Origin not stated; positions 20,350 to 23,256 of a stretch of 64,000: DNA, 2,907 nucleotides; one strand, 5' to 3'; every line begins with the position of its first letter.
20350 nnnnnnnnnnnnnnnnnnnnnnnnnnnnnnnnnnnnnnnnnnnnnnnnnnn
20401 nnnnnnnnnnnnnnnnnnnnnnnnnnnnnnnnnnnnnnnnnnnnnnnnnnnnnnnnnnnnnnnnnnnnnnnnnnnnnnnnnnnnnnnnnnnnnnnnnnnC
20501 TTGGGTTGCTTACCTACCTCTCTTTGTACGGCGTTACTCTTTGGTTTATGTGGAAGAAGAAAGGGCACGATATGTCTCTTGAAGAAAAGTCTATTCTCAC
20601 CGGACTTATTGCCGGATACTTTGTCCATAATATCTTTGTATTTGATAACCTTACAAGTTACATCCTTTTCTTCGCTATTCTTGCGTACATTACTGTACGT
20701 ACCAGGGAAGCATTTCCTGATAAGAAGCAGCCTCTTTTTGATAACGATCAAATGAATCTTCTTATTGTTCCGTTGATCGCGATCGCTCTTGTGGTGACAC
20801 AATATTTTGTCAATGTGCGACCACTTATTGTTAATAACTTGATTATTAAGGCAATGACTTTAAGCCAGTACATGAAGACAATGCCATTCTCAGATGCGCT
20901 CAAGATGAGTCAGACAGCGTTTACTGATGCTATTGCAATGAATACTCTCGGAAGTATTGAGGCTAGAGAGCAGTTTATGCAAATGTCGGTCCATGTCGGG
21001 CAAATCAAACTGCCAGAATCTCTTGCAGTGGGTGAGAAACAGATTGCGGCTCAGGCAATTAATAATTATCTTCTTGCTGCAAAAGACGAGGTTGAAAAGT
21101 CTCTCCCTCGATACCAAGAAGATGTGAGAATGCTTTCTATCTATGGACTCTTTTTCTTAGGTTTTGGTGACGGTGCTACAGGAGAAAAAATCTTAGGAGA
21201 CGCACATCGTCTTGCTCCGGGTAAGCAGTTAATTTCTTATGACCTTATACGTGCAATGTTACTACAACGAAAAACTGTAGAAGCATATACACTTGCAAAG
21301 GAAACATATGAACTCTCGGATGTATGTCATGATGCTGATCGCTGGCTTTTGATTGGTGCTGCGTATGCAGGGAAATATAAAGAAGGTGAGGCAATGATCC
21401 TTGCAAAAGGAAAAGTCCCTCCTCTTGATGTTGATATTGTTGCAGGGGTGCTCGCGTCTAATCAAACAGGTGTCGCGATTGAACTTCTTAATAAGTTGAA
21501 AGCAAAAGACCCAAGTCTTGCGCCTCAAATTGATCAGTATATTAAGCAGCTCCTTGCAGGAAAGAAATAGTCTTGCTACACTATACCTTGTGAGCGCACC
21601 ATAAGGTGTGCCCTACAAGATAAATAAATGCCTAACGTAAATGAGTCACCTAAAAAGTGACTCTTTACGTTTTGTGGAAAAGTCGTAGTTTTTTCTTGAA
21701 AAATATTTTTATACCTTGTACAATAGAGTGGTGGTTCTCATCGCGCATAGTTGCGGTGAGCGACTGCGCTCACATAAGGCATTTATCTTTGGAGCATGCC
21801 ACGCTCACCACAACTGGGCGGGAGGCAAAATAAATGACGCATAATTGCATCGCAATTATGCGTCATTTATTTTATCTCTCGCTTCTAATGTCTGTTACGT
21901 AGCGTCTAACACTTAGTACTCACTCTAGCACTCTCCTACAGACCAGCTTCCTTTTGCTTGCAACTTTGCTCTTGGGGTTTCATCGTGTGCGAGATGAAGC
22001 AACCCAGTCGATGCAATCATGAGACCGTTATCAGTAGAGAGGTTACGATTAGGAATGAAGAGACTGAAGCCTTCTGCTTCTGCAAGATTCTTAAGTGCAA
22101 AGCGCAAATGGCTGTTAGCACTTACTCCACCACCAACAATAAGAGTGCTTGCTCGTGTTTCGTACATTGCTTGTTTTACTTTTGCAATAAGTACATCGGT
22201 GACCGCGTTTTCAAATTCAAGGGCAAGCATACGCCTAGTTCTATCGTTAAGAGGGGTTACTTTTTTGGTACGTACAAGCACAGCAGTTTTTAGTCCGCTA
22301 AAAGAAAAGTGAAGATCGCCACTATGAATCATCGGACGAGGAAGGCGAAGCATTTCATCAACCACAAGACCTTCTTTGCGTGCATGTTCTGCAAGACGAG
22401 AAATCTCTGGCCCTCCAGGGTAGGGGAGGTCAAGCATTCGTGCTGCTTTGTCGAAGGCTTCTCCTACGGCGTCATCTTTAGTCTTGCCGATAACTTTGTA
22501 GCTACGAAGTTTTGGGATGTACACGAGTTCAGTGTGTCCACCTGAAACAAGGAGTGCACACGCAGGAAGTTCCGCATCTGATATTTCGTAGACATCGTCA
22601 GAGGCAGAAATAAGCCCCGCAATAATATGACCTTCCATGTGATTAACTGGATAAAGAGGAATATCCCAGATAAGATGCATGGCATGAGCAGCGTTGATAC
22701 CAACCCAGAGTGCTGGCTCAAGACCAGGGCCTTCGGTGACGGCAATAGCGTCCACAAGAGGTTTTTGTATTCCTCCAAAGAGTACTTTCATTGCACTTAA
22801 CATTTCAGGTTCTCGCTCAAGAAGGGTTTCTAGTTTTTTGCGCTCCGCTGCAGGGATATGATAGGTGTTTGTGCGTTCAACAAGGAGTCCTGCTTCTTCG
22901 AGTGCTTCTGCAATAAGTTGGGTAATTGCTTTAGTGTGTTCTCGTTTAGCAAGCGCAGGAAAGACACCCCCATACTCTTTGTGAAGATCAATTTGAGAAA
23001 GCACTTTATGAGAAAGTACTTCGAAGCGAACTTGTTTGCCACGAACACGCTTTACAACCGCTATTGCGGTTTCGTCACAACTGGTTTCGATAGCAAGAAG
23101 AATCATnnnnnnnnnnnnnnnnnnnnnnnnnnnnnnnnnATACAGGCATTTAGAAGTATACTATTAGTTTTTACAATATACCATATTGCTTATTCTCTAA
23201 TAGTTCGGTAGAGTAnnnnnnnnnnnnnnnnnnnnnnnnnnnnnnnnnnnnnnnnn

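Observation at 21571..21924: Structured 350-bp intergenic region: consensus promoter with no ORF, candidate sRNA, perfect 21-bp palindrome and a long imperfect inverted repeat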

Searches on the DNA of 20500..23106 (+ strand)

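Call 3: search_rna_families(source=window, start=20500, end=23000, threshold=evalue, max_evalue=10, show_alignments=3)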
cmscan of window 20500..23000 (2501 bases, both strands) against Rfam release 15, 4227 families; matches with E-value up to 10: 6.
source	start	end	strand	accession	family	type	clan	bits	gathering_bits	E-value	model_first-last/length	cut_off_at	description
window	21812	21898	+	RF00766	mir-335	Gene; miRNA;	-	34.2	64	2.9e-05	1-92/92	no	mir-335 microRNA precursor family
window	21748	21886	-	RF02629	RmaA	Gene; sRNA;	-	23.9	57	0.34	1-113/113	no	Regulator of motility and amylovoran A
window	21826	21930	+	RF02629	RmaA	Gene; sRNA;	-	19.5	57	3.4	1-113/113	no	Regulator of motility and amylovoran A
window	21817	21883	-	RF00849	mir-60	Gene; miRNA;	-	18.2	67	3.4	1-72/72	no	mir-60 microRNA precursor family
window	21403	21423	-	RF00489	ctRNA_p42d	Gene; antisense;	-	16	50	7.5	1-46/46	no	ctRNA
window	22906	22982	-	RF02248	Six3os1_3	Gene; lncRNA;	-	13.4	40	2.5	1-75/75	no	Six3os1 conserved region 3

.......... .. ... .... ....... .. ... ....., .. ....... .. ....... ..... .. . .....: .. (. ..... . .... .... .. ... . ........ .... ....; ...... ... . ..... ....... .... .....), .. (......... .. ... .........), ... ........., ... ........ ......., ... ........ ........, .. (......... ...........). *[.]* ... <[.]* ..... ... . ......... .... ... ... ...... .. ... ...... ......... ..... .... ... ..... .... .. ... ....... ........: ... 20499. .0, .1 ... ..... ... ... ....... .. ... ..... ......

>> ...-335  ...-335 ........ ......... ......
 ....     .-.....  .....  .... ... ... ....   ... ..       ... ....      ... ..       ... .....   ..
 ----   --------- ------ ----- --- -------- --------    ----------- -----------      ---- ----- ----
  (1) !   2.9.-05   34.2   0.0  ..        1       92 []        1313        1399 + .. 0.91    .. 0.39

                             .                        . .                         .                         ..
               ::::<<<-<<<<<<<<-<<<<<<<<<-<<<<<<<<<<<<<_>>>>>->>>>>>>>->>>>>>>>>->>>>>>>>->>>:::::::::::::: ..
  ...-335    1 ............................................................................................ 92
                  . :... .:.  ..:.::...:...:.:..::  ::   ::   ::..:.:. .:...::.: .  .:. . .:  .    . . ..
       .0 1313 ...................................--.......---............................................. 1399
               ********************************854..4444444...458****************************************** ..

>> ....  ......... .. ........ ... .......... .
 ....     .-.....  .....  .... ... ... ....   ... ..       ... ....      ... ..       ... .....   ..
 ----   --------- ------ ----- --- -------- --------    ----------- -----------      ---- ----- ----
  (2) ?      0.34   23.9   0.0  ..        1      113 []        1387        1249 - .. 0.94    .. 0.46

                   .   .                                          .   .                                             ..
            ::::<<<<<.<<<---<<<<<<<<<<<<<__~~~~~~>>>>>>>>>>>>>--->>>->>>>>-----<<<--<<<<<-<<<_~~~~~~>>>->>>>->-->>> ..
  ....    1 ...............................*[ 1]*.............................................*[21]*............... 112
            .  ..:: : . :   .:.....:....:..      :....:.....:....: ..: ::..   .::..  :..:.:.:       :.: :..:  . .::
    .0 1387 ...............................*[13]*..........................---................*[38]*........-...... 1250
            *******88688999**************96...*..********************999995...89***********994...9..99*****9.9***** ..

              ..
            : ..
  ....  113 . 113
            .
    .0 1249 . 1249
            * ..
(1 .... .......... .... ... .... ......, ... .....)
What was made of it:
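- On Any described RNA family (Rfam 15, including SRP, 6S, tmRNA, RNase P, Y RNA and riboswitches): The best sub-threshold matches are mir-335 at 34 bits (gathering 64) and RmaA at 24 bits (gathering 57), both on the terminator hairpin (call 3).
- Closest known: Rfam RF00766 mir-335 and RF02629 RmaA. Different: They are artefacts of hairpin shape (call 3).
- No Rfam SRP, 6S, tmRNA, RNase P or Y RNA model matches, even at E = 10 (call 3). No Rfam riboswitch model matches (call 3).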

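Call 34: build_rna_model(alignment_id=A1)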
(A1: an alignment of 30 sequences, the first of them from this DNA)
Model R1 built from alignment A1 (30 sequences, 143 columns); structure: RNAalifold consensus.
model positions 112; base pairs 28; branch points 0; effective number of sequences 1.4; information 0.589 bits per position. Calibrated on 0.2 Mb of random sequence (short: E-values are rough).
structure used (alignment columns):
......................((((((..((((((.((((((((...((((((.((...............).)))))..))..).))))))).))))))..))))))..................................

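Call 35: search_with_rna_model(model_id=R1, sources=[window, L032, L034, L035, L036, L037, L038, L039, L040, L041, L042, L043, L044, L045, L046, L047, L048, L049, L050, L051, L052, L053, L054, L055, L056, L057, L059, L060, L061, L062, L063, L064, L065, L066, L067, L068, L069, L070, L071, L072, L073, L074, L075, L076, L077, L078, L079, L080, L081, L082, L083, L084, L085, L086, L087, L088, L089, L090, L091, L092, L029, L031, L023], max_evalue=1)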
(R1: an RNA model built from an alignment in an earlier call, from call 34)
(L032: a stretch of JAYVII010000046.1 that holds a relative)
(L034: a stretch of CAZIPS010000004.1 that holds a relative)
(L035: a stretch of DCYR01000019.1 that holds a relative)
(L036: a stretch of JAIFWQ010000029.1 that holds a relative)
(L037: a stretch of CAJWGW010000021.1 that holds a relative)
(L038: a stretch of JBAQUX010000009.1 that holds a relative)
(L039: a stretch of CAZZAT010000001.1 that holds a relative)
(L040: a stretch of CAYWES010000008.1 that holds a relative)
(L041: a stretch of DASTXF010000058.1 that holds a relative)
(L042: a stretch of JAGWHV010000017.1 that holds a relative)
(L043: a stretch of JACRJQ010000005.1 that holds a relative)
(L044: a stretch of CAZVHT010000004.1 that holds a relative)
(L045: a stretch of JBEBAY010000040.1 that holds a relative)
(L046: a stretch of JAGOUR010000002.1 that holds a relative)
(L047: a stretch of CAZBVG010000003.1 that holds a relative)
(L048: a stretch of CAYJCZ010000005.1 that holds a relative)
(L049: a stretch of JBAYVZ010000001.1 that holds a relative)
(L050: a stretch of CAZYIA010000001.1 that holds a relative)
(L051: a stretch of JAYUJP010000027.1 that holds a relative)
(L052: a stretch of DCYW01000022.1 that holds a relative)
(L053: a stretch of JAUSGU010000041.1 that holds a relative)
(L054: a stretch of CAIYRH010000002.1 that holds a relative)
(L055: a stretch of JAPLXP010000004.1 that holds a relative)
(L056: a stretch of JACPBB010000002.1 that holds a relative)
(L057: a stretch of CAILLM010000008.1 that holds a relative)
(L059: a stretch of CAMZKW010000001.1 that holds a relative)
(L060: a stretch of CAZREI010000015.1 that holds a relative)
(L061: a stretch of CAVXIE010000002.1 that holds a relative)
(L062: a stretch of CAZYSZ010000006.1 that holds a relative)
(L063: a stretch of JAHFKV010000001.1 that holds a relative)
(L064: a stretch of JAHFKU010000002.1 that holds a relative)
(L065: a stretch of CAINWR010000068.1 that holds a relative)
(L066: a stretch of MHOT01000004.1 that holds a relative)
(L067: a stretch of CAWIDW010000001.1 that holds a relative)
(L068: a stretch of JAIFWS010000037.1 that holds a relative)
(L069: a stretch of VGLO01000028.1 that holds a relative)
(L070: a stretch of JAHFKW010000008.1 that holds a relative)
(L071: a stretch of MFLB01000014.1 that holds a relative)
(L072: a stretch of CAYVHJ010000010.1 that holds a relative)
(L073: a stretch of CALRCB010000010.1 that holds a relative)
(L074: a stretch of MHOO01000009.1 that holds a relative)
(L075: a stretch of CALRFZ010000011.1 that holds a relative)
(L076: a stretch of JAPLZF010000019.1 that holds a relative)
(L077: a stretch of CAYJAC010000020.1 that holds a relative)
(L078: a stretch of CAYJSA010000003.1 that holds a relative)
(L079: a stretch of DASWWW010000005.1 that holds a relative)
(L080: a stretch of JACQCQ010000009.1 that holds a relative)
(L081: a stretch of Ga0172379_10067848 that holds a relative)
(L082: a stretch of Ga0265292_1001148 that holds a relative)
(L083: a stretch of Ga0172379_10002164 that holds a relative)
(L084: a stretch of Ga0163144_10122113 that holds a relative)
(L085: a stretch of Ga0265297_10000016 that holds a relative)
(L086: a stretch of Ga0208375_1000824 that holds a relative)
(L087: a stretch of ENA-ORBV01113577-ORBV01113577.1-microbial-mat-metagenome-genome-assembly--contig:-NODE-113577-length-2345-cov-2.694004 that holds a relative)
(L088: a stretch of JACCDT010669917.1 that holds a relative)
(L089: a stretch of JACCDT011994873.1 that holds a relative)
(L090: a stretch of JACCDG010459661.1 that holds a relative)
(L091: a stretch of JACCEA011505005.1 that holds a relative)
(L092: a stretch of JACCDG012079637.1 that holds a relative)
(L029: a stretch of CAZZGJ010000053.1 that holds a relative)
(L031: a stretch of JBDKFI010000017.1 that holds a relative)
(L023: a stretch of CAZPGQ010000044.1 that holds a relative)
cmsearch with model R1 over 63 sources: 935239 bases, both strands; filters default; matches with E-value up to 1: 27.
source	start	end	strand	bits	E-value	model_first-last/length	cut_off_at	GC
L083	3508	3619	-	126.3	7.4e-32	1-112/112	no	0.52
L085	2824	2935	-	125.1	1.7e-31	1-112/112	no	0.56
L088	948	1059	+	124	3.4e-31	1-112/112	no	0.47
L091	1011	1122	-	124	3.4e-31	1-112/112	no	0.49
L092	1004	1115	+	123.8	3.8e-31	1-112/112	no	0.47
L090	5780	5891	+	121.8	1.4e-30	1-112/112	no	0.5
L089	1573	1684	-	121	2.4e-30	1-112/112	no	0.47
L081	842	954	+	120.8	2.8e-30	1-112/112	no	0.51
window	21723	21834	+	118.5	1.2e-29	1-112/112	no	0.52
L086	6000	6110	+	118.3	1.4e-29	1-112/112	no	0.55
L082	3040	3150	+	118.3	1.4e-29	1-112/112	no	0.55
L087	610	720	+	112.7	5.3e-28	1-112/112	no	0.58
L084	3652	3763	+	100.5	1.4e-24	1-112/112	no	0.46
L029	4219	4282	-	57.5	2.1e-12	48-112/112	5'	0.44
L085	2817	2928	+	31.1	5.8e-05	1-112/112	no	0.55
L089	1566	1677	+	30.5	8.5e-05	1-112/112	no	0.52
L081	849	961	-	27.9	0.00047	1-112/112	no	0.51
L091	1004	1115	+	27.8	0.0005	1-112/112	no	0.5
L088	955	1066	-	25.4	0.0024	1-112/112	no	0.5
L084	3659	3770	-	23.6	0.0076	1-112/112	no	0.46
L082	3047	3157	-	23.3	0.0093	1-112/112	no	0.56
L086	6007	6117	-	22.9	0.011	1-112/112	no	0.57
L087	617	727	-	22.6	0.014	1-112/112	no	0.6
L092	1011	1122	-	22.4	0.017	1-112/112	no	0.48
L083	3501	3612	+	20.6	0.053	1-112/112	no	0.54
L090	5787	5898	-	20.4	0.061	1-112/112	no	0.5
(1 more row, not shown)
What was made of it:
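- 21731..21875 (+): sRNA-B, about 145 nt. It starts with a short variable 5' hairpin. The outer stem pairs 21741-21754 with 21810-21823. The inner stem pairs GGUGAGCG (21755-21762) with CGCUCACC (21802-21809). The near-invariant 57-nt core spans 21755-21811. The apical loop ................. lies at 21774-21790. The terminator follows. The + strand scores 118.5 bits against 25.4 bits for the - strand (call 35).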

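Call 52: build_rna_model(alignment_id=A2)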
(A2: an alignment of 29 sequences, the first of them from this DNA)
Model R2 built from alignment A2 (29 sequences, 103 columns); structure: RNAalifold consensus.
model positions 86; base pairs 17; branch points 1; effective number of sequences 2.55; information 0.661 bits per position. Calibrated on 0.2 Mb of random sequence (short: E-values are rough).
structure used (alignment columns):
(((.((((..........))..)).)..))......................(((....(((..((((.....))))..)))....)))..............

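Call 53: search_with_rna_model(model_id=R2, sources=[window, L007, L023, L024, L027, L029, L031, L033, L032, L034, L035, L036, L037, L038, L039, L040, L041, L042, L043, L044, L045, L046, L047, L048, L049, L050, L051, L052, L053, L054, L055, L056, L057, L059, L060, L061, L062, L063, L064, L065, L066, L067, L068, L069, L070, L071, L072, L073, L074, L075, L076, L077, L078, L079, L080, L082, L086, L088, L021, L016, L013, L002, L005], max_evalue=1)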
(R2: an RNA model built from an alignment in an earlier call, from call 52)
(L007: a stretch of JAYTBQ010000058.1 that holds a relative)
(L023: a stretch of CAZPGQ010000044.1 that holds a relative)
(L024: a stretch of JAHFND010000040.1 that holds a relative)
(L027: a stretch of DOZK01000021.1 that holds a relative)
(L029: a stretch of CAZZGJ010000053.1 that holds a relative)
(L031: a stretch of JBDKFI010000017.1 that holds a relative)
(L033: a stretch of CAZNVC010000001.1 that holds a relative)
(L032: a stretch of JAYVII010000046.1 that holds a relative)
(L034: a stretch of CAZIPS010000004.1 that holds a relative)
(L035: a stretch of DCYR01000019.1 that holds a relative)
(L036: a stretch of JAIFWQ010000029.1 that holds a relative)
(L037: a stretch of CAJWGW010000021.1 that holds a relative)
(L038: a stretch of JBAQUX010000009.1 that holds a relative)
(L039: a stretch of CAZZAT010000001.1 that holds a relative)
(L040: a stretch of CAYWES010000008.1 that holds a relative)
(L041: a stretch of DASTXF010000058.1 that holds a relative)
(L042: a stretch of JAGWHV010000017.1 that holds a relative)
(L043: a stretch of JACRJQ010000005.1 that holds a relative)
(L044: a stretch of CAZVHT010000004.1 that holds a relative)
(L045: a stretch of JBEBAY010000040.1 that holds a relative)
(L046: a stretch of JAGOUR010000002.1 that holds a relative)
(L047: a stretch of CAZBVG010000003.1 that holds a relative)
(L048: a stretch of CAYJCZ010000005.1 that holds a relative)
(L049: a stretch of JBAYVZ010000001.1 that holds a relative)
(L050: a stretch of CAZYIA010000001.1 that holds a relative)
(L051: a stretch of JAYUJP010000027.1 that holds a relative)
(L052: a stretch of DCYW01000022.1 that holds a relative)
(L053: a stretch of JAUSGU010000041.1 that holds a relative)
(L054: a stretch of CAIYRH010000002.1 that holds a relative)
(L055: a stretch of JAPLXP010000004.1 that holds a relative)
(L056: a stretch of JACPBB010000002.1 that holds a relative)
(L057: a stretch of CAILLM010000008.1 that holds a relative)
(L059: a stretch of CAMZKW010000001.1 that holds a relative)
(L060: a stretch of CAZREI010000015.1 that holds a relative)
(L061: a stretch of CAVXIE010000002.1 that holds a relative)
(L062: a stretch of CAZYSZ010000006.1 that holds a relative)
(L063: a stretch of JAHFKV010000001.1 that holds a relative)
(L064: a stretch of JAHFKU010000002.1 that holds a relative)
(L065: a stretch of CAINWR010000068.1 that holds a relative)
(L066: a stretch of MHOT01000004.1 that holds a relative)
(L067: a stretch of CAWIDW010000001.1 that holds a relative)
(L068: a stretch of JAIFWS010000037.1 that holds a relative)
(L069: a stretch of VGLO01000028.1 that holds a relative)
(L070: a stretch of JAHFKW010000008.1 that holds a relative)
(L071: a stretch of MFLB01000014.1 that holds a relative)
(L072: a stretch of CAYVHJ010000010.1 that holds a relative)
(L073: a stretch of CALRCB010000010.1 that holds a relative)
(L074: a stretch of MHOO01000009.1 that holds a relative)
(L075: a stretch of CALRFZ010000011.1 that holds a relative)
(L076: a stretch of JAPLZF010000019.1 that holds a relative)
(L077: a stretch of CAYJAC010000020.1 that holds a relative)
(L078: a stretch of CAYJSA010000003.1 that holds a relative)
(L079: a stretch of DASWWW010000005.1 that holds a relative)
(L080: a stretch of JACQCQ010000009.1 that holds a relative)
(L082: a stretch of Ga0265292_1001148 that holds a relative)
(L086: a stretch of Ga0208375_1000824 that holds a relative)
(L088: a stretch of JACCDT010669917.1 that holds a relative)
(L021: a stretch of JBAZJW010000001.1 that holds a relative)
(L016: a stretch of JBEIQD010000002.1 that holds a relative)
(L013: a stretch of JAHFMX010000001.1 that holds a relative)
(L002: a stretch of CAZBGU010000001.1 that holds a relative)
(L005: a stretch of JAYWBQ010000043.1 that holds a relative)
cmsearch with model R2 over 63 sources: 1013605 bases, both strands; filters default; matches with E-value up to 1: 14.
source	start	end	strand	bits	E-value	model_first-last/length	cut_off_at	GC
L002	12195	12281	-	95.3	7.3e-16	1-86/86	no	0.39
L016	11362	11447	-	93.9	1.3e-15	1-86/86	no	0.45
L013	11886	11971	-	93.3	1.8e-15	1-86/86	no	0.47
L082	2255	2339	+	87.8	2.2e-14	1-86/86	no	0.4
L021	11651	11738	-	86.8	3.5e-14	1-86/86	no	0.45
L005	12183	12267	-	76.1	4.8e-12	1-86/86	no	0.39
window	21590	21681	+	70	7.7e-11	1-86/86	no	0.39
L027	6260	6342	-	66.3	4.3e-10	1-86/86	no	0.43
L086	5714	5796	+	66.3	4.3e-10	1-86/86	no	0.43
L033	11508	11568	-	63.8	1.4e-09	26-86/86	5'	0.31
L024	2756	2803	-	25.7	0.051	37-86/86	5'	0.44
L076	7802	7885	-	24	0.11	1-86/86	no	0.35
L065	5629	5696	+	22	0.28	1-86/86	no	0.24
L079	14503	14592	-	21.3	0.39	1-86/86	no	0.44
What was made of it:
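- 21590..21674 (+): sRNA-A, about 85 nt. It has a 5' hairpin at 21590-21616 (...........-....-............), then the invariant single-stranded seed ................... at 21615-21633 (its first two bases, AC, close the hairpin), then an intrinsic terminator hairpin at 21634-21671 with a U-run at 21670-21673. Covariance model R2 scores this site 70 bits at E = 8e-11 and finds no other site in the window (call 53).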

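Call 59: search_rna_families(sources=[L001, L013, L021, L027], threshold=gathering)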
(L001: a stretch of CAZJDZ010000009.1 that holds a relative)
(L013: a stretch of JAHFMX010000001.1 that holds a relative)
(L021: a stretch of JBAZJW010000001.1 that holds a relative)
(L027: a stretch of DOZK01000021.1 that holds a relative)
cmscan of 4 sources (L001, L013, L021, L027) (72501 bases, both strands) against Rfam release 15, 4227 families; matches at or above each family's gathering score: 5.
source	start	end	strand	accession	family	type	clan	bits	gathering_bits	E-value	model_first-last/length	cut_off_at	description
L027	2196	2268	+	RF00005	tRNA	Gene; tRNA;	CL00001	67.8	29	1.4e-12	1-71/71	no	tRNA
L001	282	354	+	RF00005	tRNA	Gene; tRNA;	CL00001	67.7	29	1.5e-12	1-71/71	no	tRNA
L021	4977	5049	-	RF00005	tRNA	Gene; tRNA;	CL00001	67.7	29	1.5e-12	1-71/71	no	tRNA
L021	5354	5425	+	RF00005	tRNA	Gene; tRNA;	CL00001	55.1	29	4.5e-09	1-71/71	no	tRNA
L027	1988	2059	-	RF00005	tRNA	Gene; tRNA;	CL00001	53.3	29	1.4e-08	1-71/71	no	tRNA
